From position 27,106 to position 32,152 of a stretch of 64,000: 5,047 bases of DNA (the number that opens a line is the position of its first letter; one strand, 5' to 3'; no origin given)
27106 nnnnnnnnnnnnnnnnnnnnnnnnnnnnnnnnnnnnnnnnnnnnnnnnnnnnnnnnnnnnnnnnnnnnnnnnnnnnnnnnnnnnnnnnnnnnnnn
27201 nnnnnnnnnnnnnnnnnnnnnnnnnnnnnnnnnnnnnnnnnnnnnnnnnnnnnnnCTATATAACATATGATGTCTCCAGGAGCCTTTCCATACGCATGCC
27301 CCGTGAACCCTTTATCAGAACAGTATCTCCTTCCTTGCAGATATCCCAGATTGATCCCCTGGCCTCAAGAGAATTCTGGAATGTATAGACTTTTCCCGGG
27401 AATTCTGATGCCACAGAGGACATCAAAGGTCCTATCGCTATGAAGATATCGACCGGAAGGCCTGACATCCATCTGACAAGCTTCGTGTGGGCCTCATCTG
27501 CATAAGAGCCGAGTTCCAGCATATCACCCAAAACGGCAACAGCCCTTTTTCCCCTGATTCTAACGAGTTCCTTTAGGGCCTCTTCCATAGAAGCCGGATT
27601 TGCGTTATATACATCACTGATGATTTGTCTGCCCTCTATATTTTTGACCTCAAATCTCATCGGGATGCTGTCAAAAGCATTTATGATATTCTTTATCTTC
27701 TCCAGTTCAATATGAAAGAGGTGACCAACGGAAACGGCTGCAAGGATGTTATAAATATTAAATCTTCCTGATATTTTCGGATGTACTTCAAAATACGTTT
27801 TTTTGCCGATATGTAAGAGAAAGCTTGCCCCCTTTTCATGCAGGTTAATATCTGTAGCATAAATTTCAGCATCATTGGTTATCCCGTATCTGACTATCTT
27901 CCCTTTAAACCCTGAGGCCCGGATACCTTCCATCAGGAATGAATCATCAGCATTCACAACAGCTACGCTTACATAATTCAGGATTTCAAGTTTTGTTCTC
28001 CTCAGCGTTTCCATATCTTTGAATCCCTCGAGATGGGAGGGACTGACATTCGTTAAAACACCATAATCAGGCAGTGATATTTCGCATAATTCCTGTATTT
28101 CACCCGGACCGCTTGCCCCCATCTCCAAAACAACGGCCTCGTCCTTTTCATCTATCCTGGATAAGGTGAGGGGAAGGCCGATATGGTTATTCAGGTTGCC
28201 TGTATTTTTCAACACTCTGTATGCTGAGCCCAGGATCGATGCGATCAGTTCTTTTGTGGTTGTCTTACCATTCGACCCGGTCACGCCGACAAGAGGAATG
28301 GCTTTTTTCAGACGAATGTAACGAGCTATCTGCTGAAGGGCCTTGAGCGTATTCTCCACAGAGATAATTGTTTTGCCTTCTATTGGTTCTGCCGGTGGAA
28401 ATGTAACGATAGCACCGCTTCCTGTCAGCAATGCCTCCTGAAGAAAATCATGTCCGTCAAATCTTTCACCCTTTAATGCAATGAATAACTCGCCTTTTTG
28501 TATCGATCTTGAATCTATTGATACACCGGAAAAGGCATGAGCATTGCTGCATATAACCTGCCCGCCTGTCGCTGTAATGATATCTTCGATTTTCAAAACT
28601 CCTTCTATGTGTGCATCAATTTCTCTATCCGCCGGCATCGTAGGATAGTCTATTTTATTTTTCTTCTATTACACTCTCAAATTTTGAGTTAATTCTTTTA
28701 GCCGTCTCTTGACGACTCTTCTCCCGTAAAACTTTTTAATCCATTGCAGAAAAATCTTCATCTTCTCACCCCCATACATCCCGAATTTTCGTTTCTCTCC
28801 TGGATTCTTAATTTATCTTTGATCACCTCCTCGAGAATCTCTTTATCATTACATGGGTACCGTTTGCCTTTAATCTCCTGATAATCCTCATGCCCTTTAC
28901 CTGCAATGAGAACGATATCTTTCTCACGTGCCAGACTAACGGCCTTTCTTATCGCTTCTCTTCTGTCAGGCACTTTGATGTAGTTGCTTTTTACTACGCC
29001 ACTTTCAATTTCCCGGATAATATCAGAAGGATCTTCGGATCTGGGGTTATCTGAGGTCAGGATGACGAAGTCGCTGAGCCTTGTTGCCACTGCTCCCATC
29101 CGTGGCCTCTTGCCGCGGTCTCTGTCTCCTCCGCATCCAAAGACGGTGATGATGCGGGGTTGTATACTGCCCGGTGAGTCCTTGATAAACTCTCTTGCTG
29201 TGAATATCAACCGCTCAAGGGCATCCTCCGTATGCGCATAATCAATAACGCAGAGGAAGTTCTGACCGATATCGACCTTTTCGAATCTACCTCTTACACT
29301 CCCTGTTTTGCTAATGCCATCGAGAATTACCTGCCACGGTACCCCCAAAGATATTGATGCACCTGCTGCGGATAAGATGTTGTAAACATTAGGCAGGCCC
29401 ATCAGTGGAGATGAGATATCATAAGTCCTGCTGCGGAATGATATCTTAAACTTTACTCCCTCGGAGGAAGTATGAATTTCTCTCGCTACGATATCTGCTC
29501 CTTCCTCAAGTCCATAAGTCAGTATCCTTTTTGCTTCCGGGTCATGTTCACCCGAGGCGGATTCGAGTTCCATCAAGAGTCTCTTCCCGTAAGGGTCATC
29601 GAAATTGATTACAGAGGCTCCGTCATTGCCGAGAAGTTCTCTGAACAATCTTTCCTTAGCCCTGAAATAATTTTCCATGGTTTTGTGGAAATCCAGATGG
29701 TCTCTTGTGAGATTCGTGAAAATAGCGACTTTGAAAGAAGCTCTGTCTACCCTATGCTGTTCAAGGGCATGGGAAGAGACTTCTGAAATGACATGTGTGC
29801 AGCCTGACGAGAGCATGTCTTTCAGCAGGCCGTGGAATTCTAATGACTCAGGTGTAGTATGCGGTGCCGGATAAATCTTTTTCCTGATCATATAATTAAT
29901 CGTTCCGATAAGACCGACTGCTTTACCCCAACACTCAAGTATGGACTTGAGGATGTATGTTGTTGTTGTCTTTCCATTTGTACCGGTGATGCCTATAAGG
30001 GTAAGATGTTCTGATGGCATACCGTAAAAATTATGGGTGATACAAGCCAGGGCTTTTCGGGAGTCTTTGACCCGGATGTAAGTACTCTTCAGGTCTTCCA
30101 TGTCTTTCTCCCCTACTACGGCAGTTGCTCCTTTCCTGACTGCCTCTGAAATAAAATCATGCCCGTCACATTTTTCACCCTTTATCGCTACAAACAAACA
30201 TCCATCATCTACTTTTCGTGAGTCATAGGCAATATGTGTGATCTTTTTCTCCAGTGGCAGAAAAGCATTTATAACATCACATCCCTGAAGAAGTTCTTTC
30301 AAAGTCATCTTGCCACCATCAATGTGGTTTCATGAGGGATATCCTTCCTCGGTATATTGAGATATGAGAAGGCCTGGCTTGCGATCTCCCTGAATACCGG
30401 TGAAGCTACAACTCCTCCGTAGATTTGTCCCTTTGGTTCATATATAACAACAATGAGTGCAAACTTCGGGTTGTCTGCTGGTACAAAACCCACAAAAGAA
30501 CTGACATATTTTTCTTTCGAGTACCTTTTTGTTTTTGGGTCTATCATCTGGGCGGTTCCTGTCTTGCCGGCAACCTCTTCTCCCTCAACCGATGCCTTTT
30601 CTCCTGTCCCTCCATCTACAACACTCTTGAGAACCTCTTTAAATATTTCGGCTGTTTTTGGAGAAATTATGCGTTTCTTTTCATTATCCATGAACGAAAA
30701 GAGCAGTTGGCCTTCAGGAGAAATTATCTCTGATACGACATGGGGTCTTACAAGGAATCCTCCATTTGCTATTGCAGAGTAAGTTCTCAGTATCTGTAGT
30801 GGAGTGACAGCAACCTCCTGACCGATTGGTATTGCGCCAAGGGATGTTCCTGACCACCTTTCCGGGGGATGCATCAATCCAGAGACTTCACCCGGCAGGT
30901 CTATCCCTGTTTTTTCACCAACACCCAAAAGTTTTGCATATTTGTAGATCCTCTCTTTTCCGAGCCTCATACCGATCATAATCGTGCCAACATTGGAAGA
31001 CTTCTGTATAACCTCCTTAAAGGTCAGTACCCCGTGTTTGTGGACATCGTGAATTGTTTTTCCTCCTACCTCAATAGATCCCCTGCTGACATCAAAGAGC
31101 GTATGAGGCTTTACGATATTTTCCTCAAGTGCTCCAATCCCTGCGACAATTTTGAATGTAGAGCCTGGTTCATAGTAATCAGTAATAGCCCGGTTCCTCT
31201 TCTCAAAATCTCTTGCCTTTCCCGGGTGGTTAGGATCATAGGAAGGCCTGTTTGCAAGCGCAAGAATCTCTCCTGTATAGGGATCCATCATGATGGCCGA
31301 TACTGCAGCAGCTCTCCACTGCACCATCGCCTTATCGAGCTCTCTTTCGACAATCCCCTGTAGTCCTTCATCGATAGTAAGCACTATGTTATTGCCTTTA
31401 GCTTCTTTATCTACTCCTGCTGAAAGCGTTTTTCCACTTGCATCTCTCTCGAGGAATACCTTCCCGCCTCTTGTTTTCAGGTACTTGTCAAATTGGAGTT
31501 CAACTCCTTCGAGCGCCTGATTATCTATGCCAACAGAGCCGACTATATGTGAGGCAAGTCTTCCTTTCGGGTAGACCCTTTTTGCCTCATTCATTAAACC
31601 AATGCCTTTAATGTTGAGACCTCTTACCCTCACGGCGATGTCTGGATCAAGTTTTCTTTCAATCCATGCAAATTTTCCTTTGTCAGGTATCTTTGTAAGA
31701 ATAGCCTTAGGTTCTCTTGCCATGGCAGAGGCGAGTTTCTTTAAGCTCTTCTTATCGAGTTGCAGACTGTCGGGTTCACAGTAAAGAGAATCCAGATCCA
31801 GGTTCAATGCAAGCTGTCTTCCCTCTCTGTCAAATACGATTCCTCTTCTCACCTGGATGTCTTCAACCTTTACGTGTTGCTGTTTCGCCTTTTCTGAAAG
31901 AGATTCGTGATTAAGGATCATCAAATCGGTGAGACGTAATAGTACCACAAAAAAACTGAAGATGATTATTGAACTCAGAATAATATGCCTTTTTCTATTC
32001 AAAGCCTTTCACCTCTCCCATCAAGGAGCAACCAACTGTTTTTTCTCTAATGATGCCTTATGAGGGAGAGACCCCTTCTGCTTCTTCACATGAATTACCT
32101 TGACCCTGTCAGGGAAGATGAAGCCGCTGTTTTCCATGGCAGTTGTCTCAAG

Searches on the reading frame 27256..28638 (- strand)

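Call 32: search_protein_families(library=ncbifam, proteins=[window:27256-28638:-], max_evalue=0.00001)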
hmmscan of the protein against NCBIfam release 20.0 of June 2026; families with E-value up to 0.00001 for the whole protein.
window:27256-28638:- (460 aa): 25 families
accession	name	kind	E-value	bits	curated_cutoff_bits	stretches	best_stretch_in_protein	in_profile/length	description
TIGR01143.1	murF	subfamily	7.6e-115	384.2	288.6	1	41-455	1-416/418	UDP-N-acetylmuramoyl-tripeptide--D-alanyl-D-alanine ligase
NF008896.0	PRK11929.1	equivalog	5.7e-110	368.7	1023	1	22-455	513-954/965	bifunctional UDP-N-acetylmuramoyl-L-alanyl-D-glutamate--2,6-diaminopimelate ligase MurE/UDP-N-acetylmuramoyl-tripeptide--D-alanyl-D-alanine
NF008041.0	PRK10773.1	equivalog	2.1e-74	250.9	551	1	17-454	6-444/453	UDP-N-acetylmuramoyl-tripeptide--D-alanyl-D-alanine ligase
NF008897.0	PRK11930.1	equivalog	1.9e-70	237.9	804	1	16-455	4-451/822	bifunctional UDP-N-acetylmuramoyl-tripeptide:D-alanyl-D-alanine ligase/alanine racemase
NF010693.0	PRK14093.1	equivalog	9.4e-69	232.3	544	1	17-454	9-461/479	UDP-N-acetylmuramoylalanyl-D-glutamyl-2,6-diaminopimelate--D-alanyl-D-alanine ligase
NF001126.0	PRK00139.1-4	equivalog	7.7e-51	173.1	373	2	191-371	195-375/486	UDP-N-acetylmuramoyl-L-alanyl-D-glutamate--2,6-diaminopimelate ligase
TIGR01085.1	murE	subfamily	1.2e-38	133.2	257.3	2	34-139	2-110/472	UDP-N-acetylmuramyl-tripeptide synthetase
NF001124.0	PRK00139.1-2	equivalog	6.8e-37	127.3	476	2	32-142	24-137/500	UDP-N-acetylmuramoyl-L-alanyl-D-glutamate--2,6-diaminopimelate ligase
NF053645.1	pMurC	equivalog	1.1e-35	123.3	560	2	91-256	78-248/492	pseudomurein biosynthesis peptide ligase pMurC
NF001123.0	PRK00139.1-1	equivalog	1.2e-32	113.2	586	1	31-358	15-370/493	UDP-N-acetylmuramoyl-L-alanyl-D-glutamate--2,6-diaminopimelate ligase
TIGR01082.1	murC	equivalog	1.3e-25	90.4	335.1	1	112-359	98-338/449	UDP-N-acetylmuramate--L-alanine ligase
TIGR01087.1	murD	equivalog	1.2e-24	87.2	211.95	1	104-359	94-339/441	UDP-N-acetylmuramoyl-L-alanine--D-glutamate ligase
NF010628.0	PRK14022.1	equivalog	3.2e-23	82.2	536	1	33-368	32-371/483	UDP-N-acetylmuramoyl-L-alanyl-D-glutamate--L-lysine ligase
TIGR02068.2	cya_phycin_syn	equivalog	2.3e-17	62.3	850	1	189-372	564-765/862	cyanophycin synthetase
NF010623.0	PRK14016.1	subfamily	2.2e-16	59.2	877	1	191-371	567-766/871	cyanophycin synthetase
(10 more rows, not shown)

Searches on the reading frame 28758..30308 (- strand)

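Call 33: search_protein_families(library=ncbifam, proteins=[window:28758-30308:-], max_evalue=0.00001)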
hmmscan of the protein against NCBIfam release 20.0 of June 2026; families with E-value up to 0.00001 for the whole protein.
window:28758-30308:- (516 aa): 27 families (the best 25 are shown)
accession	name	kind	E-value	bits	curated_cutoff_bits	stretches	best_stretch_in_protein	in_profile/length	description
NF001126.0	PRK00139.1-4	equivalog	1.7e-180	600.8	373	1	1-499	1-485/486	UDP-N-acetylmuramoyl-L-alanyl-D-glutamate--2,6-diaminopimelate ligase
NF008896.0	PRK11929.1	equivalog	1.6e-158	529.4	1023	1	21-505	27-507/965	bifunctional UDP-N-acetylmuramoyl-L-alanyl-D-glutamate--2,6-diaminopimelate ligase MurE/UDP-N-acetylmuramoyl-tripeptide--D-alanyl-D-alanine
TIGR01085.1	murE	subfamily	4.9e-156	520.3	257.3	1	21-496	2-471/472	UDP-N-acetylmuramyl-tripeptide synthetase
NF001124.0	PRK00139.1-2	equivalog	8.9e-151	503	476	1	20-500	25-496/500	UDP-N-acetylmuramoyl-L-alanyl-D-glutamate--2,6-diaminopimelate ligase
NF001123.0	PRK00139.1-1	equivalog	8.6e-128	427.1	586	1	20-497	17-490/493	UDP-N-acetylmuramoyl-L-alanyl-D-glutamate--2,6-diaminopimelate ligase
NF010628.0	PRK14022.1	equivalog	1.7e-102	343.6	536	1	20-485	32-469/483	UDP-N-acetylmuramoyl-L-alanyl-D-glutamate--L-lysine ligase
NF001130.0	PRK00139.2-4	equivalog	2.4e-73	247.6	715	1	21-497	29-512/516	UDP-N-acetylmuramoyl-L-alanyl-D-glutamate--2,6-diaminopimelate ligase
NF001129.0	PRK00139.2-3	equivalog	5.8e-58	196.6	762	1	20-493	38-512/517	UDP-N-acetylmuramoyl-L-alanyl-D-glutamate--2,6-diaminopimelate ligase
NF001127.0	PRK00139.2-1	equivalog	1.4e-51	175.8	997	2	20-222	28-235/520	UDP-N-acetylmuramoyl-L-alanyl-D-glutamate--2,6-diaminopimelate ligase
NF001131.0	PRK00139.2-5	equivalog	1.8e-47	162.3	1000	1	20-485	33-471/483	UDP-N-acetylmuramoyl-L-alanyl-D-glutamate--2,6-diaminopimelate ligase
TIGR01143.1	murF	subfamily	3.1e-42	145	288.6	2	29-138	2-110/418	UDP-N-acetylmuramoyl-tripeptide--D-alanyl-D-alanine ligase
TIGR02068.2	cya_phycin_syn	equivalog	1.4e-30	106.1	850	1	99-471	476-849/862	cyanophycin synthetase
NF008041.0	PRK10773.1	equivalog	1.8e-30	106.1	551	1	12-354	12-330/453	UDP-N-acetylmuramoyl-tripeptide--D-alanyl-D-alanine ligase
NF053645.1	pMurC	equivalog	9.3e-28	97.2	560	2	271-373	286-387/492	pseudomurein biosynthesis peptide ligase pMurC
NF010623.0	PRK14016.1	subfamily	2.9e-26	91.9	877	1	99-470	477-850/871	cyanophycin synthetase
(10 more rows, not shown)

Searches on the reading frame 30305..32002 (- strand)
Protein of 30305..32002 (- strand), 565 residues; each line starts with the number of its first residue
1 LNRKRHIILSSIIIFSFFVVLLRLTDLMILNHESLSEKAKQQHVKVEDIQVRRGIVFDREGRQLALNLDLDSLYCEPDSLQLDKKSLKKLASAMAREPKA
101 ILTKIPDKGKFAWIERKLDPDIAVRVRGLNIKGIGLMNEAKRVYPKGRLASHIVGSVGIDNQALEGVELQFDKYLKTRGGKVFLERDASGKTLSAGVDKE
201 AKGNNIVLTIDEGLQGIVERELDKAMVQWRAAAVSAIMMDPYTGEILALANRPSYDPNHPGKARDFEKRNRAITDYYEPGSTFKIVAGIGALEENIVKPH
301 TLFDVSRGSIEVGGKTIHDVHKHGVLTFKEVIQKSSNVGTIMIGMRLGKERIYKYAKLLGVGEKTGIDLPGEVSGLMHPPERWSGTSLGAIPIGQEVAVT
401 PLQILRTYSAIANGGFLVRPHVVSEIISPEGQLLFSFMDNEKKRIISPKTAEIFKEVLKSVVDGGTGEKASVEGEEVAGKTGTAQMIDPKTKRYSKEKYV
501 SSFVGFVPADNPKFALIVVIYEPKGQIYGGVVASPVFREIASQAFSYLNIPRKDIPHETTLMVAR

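Call 33: search_protein_families(library=ncbifam, proteins=[window:30305-32002:-], max_evalue=0.00001)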
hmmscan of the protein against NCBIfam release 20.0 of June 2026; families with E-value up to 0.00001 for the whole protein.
window:30305-32002:- (565 aa): 25 families
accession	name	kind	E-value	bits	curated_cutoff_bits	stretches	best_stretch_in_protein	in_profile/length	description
TIGR02214.1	spoVD_pbp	equivalog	5.8e-151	503.9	688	1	6-553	4-563/636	stage V sporulation protein D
NF053573.1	PBP2_PenA_Neis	exception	4.6e-105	352.3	1105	1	7-550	29-566/572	peptidoglycan D,D-transpeptidase PBP2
TIGR03423.1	pbp2_mrdA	equivalog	2.3e-98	330.3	455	1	5-545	2-591/593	penicillin-binding protein 2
NF011685.0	PRK15105.1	subfamily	2.3e-97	327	737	1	5-552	23-565/588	peptidoglycan glycosyltransferase FtsI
NF038271.1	strep_PBP2X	exception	1.1e-57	195.8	1050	1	125-525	166-595/750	penicillin-binding protein PBP2X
TIGR02074.1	PBP_1a_fam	subfamily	7.7e-38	130.6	508.75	1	200-544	220-532/535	PBP1A family penicillin-binding protein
NF008061.0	PRK10795.1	equivalog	2.4e-32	112.3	962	1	5-525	21-596/634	peptidoglycan DD-transpeptidase MrdA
NF051842.1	PBP4_5_Efaec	equivalog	3e-32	111.8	700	1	39-522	151-647/668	penicillin-binding protein PBP4(5)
NF038278.1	strep_PBP2B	exception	1.8e-27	96.1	975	1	355-520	480-652/678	penicillin-binding protein PBP2B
NF051885.1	tranpepglycosPbpC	equivalog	3.8e-20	72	900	1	198-485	286-545/632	multimodular transpeptidase-transglycosylase PbpC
NF000237.1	MECA_PBP2A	equivalog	1.5e-19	69.7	750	1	40-517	138-630/668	PBP2a family beta-lactam-resistant peptidoglycan transpeptidase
NF000407.1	MECC_PBP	exception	4.2e-18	64.9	1500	1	165-507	278-618/665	PBP2a family beta-lactam-resistant peptidoglycan transpeptidase MecC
NF033378.1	MECD_PBP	exception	2.3e-17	62.6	1450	1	43-518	143-640/678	PBP2a family beta-lactam-resistant peptidoglycan transpeptidase MecD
NF000406.1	MECB_PBP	exception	5.3e-16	58.2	1450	1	165-516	280-635/674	PBP2a family beta-lactam-resistant peptidoglycan transpeptidase MecB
NF000408.1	MECA2_pure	exception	1.9e-15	56.1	1525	1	165-518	281-631/668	PBP2a family beta-lactam-resistant peptidoglycan transpeptidase MecA2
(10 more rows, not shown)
